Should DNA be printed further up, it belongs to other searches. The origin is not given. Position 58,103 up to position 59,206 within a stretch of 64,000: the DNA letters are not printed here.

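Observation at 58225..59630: Low-GC 1.4-kb insertion carrying a three-gene DUF4258 / YgiT zinc-finger / membrane coiled-coil module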

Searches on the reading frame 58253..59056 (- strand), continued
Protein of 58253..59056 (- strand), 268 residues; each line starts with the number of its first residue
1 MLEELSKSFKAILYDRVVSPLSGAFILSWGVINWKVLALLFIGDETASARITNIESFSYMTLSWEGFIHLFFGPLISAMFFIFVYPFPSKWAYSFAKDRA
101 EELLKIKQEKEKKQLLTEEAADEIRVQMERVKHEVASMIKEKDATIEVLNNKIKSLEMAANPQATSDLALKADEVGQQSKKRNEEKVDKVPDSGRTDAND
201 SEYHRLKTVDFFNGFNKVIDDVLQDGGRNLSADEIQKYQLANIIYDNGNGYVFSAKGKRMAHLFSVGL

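Call 63: fold_search(model_id=the predicted structure, library=pdb)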
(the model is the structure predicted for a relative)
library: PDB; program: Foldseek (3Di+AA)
matches with E <= 10: 155; with E <= 0.001: 0
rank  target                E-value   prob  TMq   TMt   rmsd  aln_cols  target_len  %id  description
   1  2h09                  7.3e-01  0.54  0.16  0.30   5.4        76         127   17  Crystal structure of diphtheria toxin repressor like protein from E. coli (released 2007-05-15)
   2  8r3g_A                7.8e-01  0.44  0.17  0.14   6.3        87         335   20  Central glycolytic genes regulator (CggR) bound to DNA operator (released 2024-06-19)
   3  8rvc_A                1.2e+00  0.47  0.17  0.14   4.7        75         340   11  Crystal structure of alpha keto acid C-methyl-transferases MrsA bound to ketoarginine (released 2024-07-03)
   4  7oyk_AAA              1.3e+00  0.33  0.17  0.39   5.7        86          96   19  DNA-binding domain of CggR in complex with the DNA operator (released 2021-11-10)
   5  4v4n_BU               1.7e+00  0.44  0.12  0.22   2.3        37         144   22  Structure of the Methanococcus jannaschii ribosome-SecYEBeta channel complex (released 2014-07-09)
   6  6kta_A                1.8e+00  0.21  0.14  0.25   8.3        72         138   19  Crystal structure of B. halodurans MntR in apo form (released 2019-12-04)
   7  9znf_BU               1.9e+00  0.35  0.11  0.20   3.3        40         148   25  Cryo-EM structure of the Methanosarcina acetivorans 70S ribosome in complex with SriA and SriB (released 2026-01-28)
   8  1y0u_B                1.9e+00  0.20  0.13  0.33   6.5        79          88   16  Crystal Structure of the putative arsenical resistance operon repressor from Archaeoglobus fulgidus (released 2004-12-28)
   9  9qf4_Au               2.0e+00  0.25  0.10  0.18   3.8        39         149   23  Structure of P. furiosus 70S ribosome grown at 95 degC (released 2025-11-05)
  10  7oyk_DDD              2.0e+00  0.23  0.17  0.39   5.8        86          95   17  DNA-binding domain of CggR in complex with the DNA operator (released 2021-11-10)
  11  8ip8_ra               2.1e+00  0.30  0.12  0.22   2.2        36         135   22  Wheat 80S ribosome stalled on AUG-Stop boron dependently (released 2024-02-21)
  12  9o17_AV               2.1e+00  0.28  0.11  0.19   3.2        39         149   26  Cryo-EM structure of Methanosarcina acetivorans 70S ribosome (released 2025-09-24)
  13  1bja_A                2.1e+00  0.23  0.13  0.32   5.7        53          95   15  ACTIVATION DOMAIN OF THE PHAGE T4 TRANSCRIPTION FACTOR MOTA (released 1998-11-04)
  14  5hs9_A                2.3e+00  0.23  0.16  0.40   7.2        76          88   13  Crystal structure of the quinone-bound YodB from B. subtilis (released 2016-08-17)
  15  7bdv_B                2.3e+00  0.18  0.19  0.15   5.3        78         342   17  Structure of Can2 from Sulfobacillus thermosulfidooxidans in complex with cyclic tetra-adenylate (cA4) (released 2021-03-03)
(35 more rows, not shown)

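Call 84: search_protein_families(library=pfam, proteins=[L013:2090-2857:+, L012:7650-7883:+, L007:2300-2476:+, L004:80-487:+, L004:620-1153:+, L004:1241-1534:+, L015:3851-4684:+, L015:4684-4986:+, L015:7175-7876:+, L012:8004-9509:+], max_evalue=0.01)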
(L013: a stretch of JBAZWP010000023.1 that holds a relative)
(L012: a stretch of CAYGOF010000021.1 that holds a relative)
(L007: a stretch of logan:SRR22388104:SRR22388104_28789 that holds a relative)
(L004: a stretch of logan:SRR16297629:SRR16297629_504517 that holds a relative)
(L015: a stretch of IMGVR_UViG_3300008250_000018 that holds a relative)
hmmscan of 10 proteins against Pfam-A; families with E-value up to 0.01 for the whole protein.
L013:2090-2857:+ (256 aa): 1 family
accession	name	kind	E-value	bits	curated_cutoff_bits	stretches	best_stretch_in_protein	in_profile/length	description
PF13643.11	DUF4145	-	0.003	18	23.1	1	143-236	1-84/88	Domain of unknown function (DUF4145)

L012:7650-7883:+ (78 aa): 1 family
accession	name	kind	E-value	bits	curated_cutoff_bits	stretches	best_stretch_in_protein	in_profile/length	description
PF04255.20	DUF433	-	8.2e-26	90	23.6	1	8-63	1-56/56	Protein of unknown function (DUF433)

L007:2300-2476:+ (59 aa): 0 families

L004:80-487:+ (136 aa): 0 families

L004:620-1153:+ (178 aa): 0 families

L004:1241-1534:+ (98 aa): 0 families

L015:3851-4684:+ (278 aa): 2 families
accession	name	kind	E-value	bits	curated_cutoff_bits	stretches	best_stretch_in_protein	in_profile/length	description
PF09925.14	DUF2157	-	0.0019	18.4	32.4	0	8-45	8-49/146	Predicted membrane protein (DUF2157)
PF09843.14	DUF2070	-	0.01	14.7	30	0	126-213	65-148/561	Predicted membrane protein (DUF2070)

L015:4684-4986:+ (101 aa): 0 families

L015:7175-7876:+ (234 aa): 0 families

L012:8004-9509:+ (502 aa): 0 families

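Call 102: list_cluster_members(proteins=[L014:7995-8726:+, L010:7995-8798:+, P0019, P0020, P0021, P0022, P0023, P0024, P0032, L012:8004-9509:+])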
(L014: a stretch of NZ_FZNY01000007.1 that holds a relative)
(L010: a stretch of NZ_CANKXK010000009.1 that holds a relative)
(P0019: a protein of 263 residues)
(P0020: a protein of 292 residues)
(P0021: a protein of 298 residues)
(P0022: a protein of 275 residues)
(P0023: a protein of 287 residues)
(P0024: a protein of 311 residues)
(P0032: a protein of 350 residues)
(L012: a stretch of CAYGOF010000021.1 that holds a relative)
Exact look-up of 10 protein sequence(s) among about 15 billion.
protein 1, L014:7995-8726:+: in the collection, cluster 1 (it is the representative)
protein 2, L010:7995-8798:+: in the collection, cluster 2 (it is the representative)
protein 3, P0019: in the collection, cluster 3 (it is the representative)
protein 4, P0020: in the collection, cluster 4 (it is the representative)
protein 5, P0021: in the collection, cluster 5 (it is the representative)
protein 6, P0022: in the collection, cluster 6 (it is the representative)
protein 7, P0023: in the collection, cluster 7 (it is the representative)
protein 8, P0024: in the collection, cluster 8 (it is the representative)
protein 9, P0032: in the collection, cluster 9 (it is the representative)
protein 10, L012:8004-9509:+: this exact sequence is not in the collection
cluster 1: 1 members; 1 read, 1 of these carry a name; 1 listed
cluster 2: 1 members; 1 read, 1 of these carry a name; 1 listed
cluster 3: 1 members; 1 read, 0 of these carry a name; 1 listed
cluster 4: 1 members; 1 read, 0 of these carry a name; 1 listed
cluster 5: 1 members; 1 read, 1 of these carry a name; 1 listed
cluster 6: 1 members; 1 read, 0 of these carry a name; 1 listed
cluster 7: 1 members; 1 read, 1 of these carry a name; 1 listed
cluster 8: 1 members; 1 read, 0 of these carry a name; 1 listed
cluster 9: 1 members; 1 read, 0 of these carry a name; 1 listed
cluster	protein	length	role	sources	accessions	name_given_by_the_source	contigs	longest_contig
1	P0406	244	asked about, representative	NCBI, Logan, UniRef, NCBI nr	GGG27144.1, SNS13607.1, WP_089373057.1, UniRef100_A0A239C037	hypothetical protein GCM10011344_29880 [Dokdonia pacifica] | Uncharacterized protein n=1 Tax=Dokdonia pacifica TaxID=1627892 RepID=A0A239C037_9FLAO | hypothetical protein [Dokdonia pacifica]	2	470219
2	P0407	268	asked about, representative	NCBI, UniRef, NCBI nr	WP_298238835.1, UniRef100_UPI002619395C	hypothetical protein [uncultured Algibacter sp.] | hypothetical protein n=1 Tax=uncultured Algibacter sp. TaxID=298659 RepID=UPI002619395C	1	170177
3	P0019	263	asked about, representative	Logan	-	-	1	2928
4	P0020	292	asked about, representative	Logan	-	-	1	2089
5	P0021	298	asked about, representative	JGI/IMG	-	hypothetical protein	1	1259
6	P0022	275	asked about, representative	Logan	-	-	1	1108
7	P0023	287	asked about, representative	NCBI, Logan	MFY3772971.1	hypothetical protein ACOSZC_02445 [Marinobacter salsuginis]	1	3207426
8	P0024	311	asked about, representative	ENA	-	-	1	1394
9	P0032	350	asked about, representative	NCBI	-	-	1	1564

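Call 103: find_encoding_contigs(protein=P0023, flank=8000, max_places=2)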
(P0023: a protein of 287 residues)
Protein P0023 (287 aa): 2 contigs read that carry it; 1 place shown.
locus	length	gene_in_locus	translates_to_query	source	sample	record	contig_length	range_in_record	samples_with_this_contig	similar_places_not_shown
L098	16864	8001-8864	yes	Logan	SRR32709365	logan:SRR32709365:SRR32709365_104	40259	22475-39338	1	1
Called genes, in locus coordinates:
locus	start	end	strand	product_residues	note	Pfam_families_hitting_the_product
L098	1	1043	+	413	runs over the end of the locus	PF03435:Sacchrp_dh_NADP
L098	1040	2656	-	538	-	PF00664:ABC_membrane, PF00005:ABC_tran, PF02463:SMC_N (faint)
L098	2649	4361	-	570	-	PF00664:ABC_membrane, PF00005:ABC_tran, PF13304:AAA_21 (faint)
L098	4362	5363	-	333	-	PF02322:Cyt_bd_oxida_II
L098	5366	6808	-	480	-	PF01654:Cyt_bd_oxida_I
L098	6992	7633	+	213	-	PF01209:Ubie_methyltran, PF13489:Methyltransf_23, PF13847:Methyltransf_31 (weak), PF08241:Methyltransf_11, PF08242:Methyltransf_12, PF13649:Methyltransf_25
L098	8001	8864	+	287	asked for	-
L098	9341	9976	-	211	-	-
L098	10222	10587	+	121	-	-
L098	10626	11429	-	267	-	PF00378:ECH_1, PF16113:ECH_2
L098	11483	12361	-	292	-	PF00892:EamA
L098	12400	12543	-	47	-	-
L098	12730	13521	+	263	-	PF00378:ECH_1, PF16113:ECH_2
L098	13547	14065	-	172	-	PF02643:DUF192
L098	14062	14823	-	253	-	PF01061:ABC2_membrane, PF12698:ABC2_membrane_3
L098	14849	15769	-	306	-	PF02463:SMC_N (faint), PF13175:AAA_15 (faint), PF02367:TsaE (faint), PF13476:AAA_23 (faint), PF00005:ABC_tran, PF13304:AAA_21 (faint)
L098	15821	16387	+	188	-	-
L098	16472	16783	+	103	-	-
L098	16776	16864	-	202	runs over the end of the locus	-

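Call 104: find_encoding_contigs(protein=P0019, flank=3000, max_places=2)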
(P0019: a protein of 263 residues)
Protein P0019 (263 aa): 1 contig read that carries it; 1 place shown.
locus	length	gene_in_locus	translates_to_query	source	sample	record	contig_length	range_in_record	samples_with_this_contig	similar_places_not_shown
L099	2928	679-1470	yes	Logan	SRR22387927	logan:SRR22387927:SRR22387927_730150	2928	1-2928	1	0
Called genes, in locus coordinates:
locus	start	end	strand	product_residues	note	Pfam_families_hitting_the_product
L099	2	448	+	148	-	?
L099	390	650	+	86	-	-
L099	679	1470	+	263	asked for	-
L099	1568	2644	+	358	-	PF13271:DUF4062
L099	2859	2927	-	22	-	?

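Call 106: search_protein_families(library=padloc, proteins=[L099:1568-2641:+, L099:29-445:+, L013:2090-2857:+, L012:7650-7883:+, L098:9341-9973:-, L098:10222-10584:+, L015:4684-4986:+, L015:3851-4684:+], max_evalue=0.001)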
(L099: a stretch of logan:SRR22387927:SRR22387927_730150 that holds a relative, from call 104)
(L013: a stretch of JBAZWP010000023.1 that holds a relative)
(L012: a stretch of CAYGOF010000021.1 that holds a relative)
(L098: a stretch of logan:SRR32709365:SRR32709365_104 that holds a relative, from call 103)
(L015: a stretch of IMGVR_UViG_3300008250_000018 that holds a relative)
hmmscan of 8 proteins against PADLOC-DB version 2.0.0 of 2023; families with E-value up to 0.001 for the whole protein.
L099:1568-2641:+ (358 aa): 0 families

L099:29-445:+ (139 aa): 5 families
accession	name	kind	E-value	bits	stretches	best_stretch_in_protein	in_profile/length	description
PDLC04819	PDC-S02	-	2.3e-07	28.4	1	10-76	244-308/334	-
PDLC03657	mREase_IV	-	1e-06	26.3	1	5-74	219-291/317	Type IV methyl-directed restriction enzyme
PDLC04796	PDC-S02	-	0.00011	19.2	1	10-75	291-358/390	-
PDLC04815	PDC-S02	-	0.00036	17.9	1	7-56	250-298/346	-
PDLC00631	ZorD1|ZorD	-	0.00047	16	1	4-80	985-1066/1071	"SWI2/SNF2 helicase, Mrr-like nuclease"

L013:2090-2857:+ (256 aa): 1 family
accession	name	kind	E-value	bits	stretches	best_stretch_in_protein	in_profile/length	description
PDLC01012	Csm2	-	0.00092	17.6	0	143-198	24-80/139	Csm2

L012:7650-7883:+ (78 aa): 0 families

L098:9341-9973:- (210 aa): 0 families

L098:10222-10584:+ (121 aa): 0 families

L015:4684-4986:+ (101 aa): 0 families

L015:3851-4684:+ (278 aa): 0 families

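Call 107: search_protein_families(library=pfam, proteins=[L099:1568-2641:+, L099:29-445:+, L098:9341-9973:-, L098:10222-10584:+], max_evalue=0.001)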
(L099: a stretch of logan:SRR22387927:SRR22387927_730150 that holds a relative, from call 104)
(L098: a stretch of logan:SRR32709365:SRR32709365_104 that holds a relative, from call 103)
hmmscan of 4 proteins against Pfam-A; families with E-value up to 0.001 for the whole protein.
L099:1568-2641:+ (358 aa): 1 family
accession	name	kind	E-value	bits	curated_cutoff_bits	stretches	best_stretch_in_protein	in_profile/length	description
PF13271.11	DUF4062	-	2e-30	105.2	24.7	1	6-87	1-82/82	Domain of unknown function (DUF4062)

L099:29-445:+ (139 aa): 3 families
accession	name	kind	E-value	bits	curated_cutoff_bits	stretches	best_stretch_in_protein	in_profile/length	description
PF04471.18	Mrr_cat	-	7.3e-21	74.9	21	1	5-74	46-115/115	Restriction endonuclease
PF01396.24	Zn_ribbon_Top1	-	2.4e-07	30.9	32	1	100-137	3-35/39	Topoisomerase DNA binding C4 zinc finger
PF22722.2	NA-iREase1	-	2e-06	28.2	27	1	7-67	39-101/106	NACHT-associated inactive Restriction Endonuclease 1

L098:9341-9973:- (210 aa): 1 family
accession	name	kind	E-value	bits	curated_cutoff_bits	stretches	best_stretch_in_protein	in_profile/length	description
PF13505.12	OMP_b-brl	-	0.00055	20.6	28.7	0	32-168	18-155/175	Outer membrane protein beta-barrel domain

L098:10222-10584:+ (121 aa): 0 families

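Call 109: find_related_loci(query=A7, collection=viral_contigs, flank=4000)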
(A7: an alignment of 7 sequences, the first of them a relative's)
Query A7 (292 aa) in viral_contigs; peptide patterns used: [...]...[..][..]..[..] (x = any residue, [..] = any of these).
25 stretches matched a pattern; 2 encode a relative of the query (tblastn E <= 1e-3); 2 distinct loci.
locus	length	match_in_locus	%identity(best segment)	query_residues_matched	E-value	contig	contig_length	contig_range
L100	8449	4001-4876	100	1-292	0e+0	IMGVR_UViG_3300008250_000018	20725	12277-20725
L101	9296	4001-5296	31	7-156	2e-10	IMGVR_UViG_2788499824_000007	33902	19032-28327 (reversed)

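Call 111: search_protein_families(library=pfam, proteins=[L101:360-2459:+, L101:2425-3519:-, L101:3989-4732:+, L101:4772-5710:+, L101:5730-6044:-, L101:6104-7126:-, L101:7126-8919:-], max_evalue=0.001)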
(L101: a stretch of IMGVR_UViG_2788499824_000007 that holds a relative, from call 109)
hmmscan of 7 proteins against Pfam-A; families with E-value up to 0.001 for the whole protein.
L101:360-2459:+ (700 aa): 2 families
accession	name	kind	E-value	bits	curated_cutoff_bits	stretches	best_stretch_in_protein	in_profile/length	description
PF05840.19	Phage_GPA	-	2.8e-117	391.8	31.4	1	126-440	4-321/321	Bacteriophage replication gene A protein (GPA)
PF23343.2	REP_ORF2-G2P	-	4.3e-07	30.6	27.8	1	306-436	4-98/99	Replication-associated protein ORF2/G2P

L101:2425-3519:- (364 aa): 0 families

L101:3989-4732:+ (248 aa): 0 families

L101:4772-5710:+ (313 aa): 0 families

L101:5730-6044:- (104 aa): 3 families
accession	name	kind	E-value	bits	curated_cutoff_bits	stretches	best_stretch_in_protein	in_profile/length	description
PF04606.18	Ogr_Delta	-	1.9e-16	60.1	26.3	1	25-70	2-47/47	Ogr/Delta-like zinc finger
PF14354.12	Lar_restr_allev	-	0.00058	20.5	28.6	0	25-63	6-34/58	Restriction alleviation protein Lar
PF06044.18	DpnI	-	0.00094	19.3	26.7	1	14-54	25-61/183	Dam-replacing family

L101:6104-7126:- (340 aa): 1 family
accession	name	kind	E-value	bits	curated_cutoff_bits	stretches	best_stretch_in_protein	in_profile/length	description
PF04860.17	Phage_portal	-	3.4e-13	49.9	39.1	1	95-335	56-288/321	Phage portal protein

L101:7126-8919:- (597 aa): 3 families
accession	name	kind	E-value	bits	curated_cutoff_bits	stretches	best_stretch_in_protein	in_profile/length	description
PF03237.21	Terminase_6N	-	2.2e-51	175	22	1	171-392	1-214/215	Terminase large subunit, T4likevirus-type, N-terminal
PF17289.8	Terminase_6C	-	1.3e-27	97.1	22.6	1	419-578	1-154/155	Terminase RNaseH-like domain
PF06056.18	Terminase_5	-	3.8e-10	40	20.3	1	14-68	3-56/58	Putative ATPase subunit of terminase (gpP-like)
